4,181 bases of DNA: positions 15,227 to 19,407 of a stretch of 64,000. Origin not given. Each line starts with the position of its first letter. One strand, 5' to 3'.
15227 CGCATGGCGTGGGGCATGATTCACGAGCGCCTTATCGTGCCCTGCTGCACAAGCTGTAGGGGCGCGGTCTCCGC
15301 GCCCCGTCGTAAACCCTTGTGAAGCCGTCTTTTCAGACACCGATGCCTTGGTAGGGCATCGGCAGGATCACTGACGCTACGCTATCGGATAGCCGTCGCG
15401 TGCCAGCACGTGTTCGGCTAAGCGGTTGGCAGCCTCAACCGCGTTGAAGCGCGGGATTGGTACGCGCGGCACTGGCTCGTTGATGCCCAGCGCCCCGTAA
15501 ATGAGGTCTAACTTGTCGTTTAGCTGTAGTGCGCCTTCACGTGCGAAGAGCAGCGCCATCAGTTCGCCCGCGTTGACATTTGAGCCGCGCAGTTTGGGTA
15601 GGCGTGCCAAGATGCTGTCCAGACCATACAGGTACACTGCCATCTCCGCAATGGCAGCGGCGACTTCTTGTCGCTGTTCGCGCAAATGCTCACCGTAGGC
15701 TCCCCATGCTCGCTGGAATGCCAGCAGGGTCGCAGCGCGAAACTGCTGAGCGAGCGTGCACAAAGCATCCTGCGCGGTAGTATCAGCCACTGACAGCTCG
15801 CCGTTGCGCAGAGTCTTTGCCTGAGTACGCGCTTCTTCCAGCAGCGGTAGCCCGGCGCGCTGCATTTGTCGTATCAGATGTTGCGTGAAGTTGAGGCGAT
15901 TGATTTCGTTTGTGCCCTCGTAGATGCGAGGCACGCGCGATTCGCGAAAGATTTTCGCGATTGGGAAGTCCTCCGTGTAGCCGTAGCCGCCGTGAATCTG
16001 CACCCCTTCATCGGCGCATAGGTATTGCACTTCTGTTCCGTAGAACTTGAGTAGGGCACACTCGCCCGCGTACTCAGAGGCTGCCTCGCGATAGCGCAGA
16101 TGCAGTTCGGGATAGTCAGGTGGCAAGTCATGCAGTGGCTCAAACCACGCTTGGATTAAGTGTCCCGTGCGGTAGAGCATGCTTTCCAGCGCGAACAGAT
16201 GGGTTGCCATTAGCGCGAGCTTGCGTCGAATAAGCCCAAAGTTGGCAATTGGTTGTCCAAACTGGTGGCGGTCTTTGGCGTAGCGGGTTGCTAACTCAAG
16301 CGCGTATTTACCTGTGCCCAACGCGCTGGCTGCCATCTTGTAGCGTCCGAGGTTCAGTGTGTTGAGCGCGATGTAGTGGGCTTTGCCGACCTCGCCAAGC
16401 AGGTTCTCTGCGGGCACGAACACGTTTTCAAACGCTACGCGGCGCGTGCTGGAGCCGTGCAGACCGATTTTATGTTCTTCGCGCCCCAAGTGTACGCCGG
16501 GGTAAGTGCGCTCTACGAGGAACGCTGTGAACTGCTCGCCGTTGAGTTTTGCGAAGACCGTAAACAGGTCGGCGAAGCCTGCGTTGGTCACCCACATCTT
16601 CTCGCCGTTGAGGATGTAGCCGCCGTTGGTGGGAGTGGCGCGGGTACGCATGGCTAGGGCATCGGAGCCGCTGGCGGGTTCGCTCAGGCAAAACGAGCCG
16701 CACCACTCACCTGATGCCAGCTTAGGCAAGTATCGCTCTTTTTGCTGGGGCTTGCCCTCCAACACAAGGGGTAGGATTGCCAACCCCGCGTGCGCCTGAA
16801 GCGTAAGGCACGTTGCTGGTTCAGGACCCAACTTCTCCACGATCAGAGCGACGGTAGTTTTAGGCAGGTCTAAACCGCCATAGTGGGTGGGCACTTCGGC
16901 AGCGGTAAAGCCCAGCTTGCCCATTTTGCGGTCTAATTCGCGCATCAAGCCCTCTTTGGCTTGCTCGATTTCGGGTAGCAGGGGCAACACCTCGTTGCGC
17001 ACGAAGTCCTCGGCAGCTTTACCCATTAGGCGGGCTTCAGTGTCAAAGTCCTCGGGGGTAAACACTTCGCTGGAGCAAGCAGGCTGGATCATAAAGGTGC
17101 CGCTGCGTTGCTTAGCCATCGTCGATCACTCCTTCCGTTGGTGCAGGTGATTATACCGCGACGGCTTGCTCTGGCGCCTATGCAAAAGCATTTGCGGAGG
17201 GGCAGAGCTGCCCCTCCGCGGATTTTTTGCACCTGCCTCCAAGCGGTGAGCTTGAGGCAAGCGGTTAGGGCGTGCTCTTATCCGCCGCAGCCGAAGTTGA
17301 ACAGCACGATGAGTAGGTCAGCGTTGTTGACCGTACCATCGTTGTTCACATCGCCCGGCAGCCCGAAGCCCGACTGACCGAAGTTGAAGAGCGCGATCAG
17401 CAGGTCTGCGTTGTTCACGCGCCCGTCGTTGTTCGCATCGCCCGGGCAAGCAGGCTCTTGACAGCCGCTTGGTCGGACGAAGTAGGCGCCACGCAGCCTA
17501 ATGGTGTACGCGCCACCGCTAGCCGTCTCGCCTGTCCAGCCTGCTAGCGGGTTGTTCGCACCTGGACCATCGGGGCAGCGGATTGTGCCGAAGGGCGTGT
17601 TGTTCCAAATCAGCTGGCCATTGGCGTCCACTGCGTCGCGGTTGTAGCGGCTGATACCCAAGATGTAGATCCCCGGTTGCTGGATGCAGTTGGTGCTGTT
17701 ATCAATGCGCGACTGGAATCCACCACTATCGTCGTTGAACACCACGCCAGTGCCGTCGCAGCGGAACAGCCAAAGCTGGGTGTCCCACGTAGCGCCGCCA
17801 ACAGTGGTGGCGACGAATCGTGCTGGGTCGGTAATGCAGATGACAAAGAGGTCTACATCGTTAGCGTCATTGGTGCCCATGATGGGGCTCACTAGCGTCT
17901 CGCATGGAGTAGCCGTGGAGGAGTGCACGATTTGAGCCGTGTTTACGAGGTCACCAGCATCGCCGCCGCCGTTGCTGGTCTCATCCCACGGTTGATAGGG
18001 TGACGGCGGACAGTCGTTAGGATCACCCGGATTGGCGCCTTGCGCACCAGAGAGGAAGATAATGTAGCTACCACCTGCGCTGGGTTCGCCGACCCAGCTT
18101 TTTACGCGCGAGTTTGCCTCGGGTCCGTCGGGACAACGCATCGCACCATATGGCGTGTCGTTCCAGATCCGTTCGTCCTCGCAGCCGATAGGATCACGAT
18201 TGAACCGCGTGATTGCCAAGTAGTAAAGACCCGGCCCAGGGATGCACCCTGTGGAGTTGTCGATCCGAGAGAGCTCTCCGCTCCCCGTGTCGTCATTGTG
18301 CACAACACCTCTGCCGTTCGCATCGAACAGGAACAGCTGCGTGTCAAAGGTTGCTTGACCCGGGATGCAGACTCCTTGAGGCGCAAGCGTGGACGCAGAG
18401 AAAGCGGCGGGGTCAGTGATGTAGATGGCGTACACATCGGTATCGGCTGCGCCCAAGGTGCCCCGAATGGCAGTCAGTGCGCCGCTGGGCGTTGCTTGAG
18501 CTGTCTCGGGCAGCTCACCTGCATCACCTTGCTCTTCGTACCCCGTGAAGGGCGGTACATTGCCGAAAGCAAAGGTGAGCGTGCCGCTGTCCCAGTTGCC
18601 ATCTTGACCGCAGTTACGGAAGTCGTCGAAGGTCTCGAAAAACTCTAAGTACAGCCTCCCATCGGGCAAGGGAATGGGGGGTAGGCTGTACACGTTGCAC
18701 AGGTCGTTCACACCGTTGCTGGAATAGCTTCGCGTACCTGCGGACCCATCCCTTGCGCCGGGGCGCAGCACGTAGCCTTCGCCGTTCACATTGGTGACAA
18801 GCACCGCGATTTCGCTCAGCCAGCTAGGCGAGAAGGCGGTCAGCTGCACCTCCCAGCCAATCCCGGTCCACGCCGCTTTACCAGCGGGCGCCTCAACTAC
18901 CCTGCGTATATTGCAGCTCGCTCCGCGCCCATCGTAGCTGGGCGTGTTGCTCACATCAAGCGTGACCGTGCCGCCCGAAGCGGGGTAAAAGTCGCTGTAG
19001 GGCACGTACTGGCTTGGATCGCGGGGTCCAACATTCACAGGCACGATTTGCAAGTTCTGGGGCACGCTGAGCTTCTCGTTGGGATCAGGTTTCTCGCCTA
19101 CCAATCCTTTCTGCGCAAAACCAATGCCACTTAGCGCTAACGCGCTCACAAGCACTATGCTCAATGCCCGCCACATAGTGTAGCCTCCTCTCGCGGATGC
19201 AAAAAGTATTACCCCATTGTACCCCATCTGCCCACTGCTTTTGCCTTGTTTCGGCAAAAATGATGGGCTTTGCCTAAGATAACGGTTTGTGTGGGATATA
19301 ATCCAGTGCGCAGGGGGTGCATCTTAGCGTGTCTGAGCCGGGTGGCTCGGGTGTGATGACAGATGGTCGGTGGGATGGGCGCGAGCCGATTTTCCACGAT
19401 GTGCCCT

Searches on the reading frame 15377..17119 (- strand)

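Call 55: search_protein_families(library=pfam, proteins=[window:15377-17119:-], max_evalue=0.001)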
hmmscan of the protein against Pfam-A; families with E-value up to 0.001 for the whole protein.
window:15377-17119:- (580 aa): 6 families
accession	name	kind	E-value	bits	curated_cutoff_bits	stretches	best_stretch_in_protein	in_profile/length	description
PF00441.29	Acyl-CoA_dh_1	-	3.5e-34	118.5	22.4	1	250-414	6-148/150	Acyl-CoA dehydrogenase, C-terminal domain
PF02770.24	Acyl-CoA_dh_M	-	6.5e-23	81.2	33.3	1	142-233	1-97/97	Acyl-CoA dehydrogenase, middle domain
PF02771.21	Acyl-CoA_dh_N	-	3.3e-22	79.4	22.9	1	28-138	3-113/113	Acyl-CoA dehydrogenase, N-terminal domain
PF08028.16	Acyl-CoA_dh_2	-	8.1e-09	36.3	22.7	1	262-404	3-133/134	Acyl-CoA dehydrogenase, C-terminal domain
PF22924.1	ACOX_C_alpha1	-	4.8e-06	26.9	27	1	254-409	3-162/169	Acyl-CoA oxidase, C-alpha1 domain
PF21263.2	Acyl-CoA-dh_C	-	1.4e-05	25.8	27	0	464-528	6-65/96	Acyl-CoA dehydrogenase, C-terminal domain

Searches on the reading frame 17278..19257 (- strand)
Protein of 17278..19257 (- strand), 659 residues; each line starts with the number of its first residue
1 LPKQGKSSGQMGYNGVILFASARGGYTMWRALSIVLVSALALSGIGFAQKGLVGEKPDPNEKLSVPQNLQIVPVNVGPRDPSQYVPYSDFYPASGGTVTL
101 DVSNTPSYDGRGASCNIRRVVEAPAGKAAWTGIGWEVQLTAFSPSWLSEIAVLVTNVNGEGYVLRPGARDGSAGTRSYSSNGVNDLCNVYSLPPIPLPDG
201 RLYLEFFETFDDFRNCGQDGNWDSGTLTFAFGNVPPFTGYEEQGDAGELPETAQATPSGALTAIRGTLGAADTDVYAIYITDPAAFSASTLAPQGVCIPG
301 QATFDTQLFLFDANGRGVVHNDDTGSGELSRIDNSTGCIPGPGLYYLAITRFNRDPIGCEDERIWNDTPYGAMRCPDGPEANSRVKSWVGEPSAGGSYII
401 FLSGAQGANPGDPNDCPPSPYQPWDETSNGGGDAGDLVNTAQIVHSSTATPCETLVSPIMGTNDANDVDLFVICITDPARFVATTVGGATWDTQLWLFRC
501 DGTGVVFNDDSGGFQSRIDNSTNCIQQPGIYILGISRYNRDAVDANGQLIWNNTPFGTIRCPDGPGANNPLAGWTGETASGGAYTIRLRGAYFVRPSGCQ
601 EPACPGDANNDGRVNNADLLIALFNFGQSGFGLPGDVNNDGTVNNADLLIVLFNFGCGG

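Call 55: search_protein_families(library=pfam, proteins=[window:17278-19257:-], max_evalue=0.001)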
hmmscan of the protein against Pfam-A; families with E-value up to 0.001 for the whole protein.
window:17278-19257:- (659 aa): 1 family
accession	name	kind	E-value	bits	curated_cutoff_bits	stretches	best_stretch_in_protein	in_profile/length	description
PF00404.24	Dockerin_1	-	0.00016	22.3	22.9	0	605-651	1-52/57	Dockerin type I domain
